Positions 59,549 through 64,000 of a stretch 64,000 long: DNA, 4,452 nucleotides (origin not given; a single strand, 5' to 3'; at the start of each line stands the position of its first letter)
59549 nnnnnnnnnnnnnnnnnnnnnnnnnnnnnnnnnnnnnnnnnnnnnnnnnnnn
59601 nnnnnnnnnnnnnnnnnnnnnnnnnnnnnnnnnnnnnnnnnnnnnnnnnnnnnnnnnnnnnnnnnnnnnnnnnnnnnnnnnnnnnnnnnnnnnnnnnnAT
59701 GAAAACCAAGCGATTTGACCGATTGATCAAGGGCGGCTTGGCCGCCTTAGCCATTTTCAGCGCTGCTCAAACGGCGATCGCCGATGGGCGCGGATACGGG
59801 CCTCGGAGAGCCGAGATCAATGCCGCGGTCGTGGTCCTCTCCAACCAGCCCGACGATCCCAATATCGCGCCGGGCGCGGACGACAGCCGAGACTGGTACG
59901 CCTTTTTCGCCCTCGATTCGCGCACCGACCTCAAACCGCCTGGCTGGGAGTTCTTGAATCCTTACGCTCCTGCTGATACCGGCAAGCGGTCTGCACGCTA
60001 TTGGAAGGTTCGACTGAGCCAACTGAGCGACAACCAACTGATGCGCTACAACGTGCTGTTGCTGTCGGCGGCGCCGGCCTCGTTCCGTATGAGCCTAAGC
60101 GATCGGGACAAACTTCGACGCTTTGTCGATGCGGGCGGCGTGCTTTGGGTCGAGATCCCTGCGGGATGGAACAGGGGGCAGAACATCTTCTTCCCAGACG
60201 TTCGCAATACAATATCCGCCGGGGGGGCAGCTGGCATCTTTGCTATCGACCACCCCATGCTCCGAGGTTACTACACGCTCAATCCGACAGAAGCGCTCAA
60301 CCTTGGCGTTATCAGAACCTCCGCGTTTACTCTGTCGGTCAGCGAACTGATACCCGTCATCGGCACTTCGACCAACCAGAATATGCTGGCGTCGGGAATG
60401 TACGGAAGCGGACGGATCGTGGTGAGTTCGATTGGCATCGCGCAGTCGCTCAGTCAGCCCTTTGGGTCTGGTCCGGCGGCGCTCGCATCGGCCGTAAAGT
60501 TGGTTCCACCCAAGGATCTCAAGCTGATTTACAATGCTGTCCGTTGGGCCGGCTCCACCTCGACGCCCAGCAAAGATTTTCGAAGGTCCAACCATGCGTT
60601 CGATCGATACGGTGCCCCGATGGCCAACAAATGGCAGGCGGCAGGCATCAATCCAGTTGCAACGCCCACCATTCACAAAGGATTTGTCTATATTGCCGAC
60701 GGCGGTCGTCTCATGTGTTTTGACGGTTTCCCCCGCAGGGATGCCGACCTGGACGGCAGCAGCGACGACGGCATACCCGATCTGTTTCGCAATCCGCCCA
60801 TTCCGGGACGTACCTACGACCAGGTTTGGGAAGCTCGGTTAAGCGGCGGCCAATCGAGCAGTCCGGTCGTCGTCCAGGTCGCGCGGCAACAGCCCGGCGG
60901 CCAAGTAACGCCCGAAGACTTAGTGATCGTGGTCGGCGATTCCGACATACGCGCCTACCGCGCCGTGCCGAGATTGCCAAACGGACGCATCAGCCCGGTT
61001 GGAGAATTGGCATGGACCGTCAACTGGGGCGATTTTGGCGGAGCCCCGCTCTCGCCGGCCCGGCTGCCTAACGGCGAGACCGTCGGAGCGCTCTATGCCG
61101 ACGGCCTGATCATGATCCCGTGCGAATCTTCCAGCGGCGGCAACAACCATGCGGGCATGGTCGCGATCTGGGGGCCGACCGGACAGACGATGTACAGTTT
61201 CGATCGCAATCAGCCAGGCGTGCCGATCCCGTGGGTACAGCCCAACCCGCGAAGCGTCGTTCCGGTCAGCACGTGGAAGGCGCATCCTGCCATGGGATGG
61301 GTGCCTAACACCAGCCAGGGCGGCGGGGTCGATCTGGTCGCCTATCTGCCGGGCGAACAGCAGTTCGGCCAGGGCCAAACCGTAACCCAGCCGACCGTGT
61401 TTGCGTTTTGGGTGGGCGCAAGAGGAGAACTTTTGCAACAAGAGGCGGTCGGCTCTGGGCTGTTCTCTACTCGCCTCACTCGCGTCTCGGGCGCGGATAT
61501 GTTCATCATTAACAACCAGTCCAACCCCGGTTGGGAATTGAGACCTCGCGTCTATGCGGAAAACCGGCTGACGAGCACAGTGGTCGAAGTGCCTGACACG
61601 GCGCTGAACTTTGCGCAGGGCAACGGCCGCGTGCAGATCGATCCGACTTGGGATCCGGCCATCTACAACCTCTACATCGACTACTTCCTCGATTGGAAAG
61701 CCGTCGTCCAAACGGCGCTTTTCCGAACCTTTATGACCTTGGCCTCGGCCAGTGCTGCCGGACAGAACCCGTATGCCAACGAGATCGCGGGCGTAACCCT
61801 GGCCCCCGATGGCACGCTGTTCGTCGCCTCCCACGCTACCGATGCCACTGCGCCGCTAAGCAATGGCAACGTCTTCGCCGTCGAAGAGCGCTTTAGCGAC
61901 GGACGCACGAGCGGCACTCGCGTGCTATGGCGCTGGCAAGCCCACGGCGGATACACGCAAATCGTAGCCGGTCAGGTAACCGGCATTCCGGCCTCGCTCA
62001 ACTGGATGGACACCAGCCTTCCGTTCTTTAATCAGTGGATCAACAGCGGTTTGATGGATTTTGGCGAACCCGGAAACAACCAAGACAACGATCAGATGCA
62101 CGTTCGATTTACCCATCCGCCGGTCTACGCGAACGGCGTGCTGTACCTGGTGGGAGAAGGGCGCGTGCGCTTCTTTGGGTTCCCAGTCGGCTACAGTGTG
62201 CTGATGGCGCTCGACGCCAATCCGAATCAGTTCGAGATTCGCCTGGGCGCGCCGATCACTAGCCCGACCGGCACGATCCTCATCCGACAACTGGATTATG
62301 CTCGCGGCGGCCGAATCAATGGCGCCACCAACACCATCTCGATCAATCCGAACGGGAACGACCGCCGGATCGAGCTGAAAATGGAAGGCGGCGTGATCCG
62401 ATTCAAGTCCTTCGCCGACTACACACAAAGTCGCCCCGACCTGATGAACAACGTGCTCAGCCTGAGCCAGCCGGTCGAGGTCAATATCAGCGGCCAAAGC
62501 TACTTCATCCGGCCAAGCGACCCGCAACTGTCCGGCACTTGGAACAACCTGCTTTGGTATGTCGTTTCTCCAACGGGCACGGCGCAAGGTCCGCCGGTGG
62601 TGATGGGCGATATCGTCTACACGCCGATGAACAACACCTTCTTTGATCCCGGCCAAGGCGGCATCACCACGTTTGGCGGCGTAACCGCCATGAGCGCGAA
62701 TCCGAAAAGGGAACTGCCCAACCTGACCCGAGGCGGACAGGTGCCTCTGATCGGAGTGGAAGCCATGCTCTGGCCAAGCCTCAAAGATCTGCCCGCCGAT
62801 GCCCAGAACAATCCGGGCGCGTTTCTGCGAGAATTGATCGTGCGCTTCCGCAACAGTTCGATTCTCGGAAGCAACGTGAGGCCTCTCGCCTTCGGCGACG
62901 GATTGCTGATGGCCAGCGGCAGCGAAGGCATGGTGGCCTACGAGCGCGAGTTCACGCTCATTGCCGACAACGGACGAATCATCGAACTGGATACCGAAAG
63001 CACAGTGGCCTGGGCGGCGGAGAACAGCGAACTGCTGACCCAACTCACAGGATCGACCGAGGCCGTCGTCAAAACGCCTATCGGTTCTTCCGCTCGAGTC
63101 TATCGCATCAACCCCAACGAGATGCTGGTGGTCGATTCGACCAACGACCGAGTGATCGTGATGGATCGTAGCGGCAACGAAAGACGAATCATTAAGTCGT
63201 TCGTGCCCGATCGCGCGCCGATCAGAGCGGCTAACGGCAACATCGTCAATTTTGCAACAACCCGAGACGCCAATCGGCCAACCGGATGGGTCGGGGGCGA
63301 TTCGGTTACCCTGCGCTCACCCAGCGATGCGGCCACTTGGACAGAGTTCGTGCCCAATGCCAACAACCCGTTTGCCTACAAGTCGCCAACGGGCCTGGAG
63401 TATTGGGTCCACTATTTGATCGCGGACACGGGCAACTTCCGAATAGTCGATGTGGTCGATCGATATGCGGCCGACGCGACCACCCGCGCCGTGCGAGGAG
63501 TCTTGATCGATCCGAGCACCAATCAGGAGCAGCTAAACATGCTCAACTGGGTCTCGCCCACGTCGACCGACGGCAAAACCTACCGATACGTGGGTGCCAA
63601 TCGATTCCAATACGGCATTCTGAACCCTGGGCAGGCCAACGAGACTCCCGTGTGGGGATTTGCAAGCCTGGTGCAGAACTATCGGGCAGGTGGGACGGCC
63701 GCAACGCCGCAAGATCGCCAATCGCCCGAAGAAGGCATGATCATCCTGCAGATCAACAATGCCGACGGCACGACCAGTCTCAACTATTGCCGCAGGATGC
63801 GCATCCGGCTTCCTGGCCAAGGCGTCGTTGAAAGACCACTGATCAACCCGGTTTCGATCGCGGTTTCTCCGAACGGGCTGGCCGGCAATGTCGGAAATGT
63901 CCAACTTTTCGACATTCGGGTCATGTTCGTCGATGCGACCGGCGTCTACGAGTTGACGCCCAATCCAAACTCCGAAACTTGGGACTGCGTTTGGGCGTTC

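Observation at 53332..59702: Three giant pseudopilins (598, 619 and 892 aa) in PilV/W/X-like order, the last lacking Glu5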

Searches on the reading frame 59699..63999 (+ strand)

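Call 10: search_protein_families(library=pfam, proteins=[window:59699-63999:+], max_evalue=0.001)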
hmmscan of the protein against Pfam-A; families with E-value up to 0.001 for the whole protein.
window:59699-63999:+ (1433 aa): 0 families

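Call 14: search_protein_families(library=ncbifam, proteins=[window:59699-63999:+], max_evalue=0.01)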
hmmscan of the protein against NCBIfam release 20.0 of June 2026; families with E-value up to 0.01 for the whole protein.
window:59699-63999:+ (1433 aa): 0 families

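Call 45: search_protein_families(library=pfam, proteins=[window:59699-63999:+], max_evalue=0.1)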
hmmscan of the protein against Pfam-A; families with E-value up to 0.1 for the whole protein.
window:59699-63999:+ (1433 aa): 1 family
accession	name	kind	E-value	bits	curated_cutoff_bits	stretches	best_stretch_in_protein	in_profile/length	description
PF13709.12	DUF4159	-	0.038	13.9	25.9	0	107-152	42-86/202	Domain of unknown function (DUF4159)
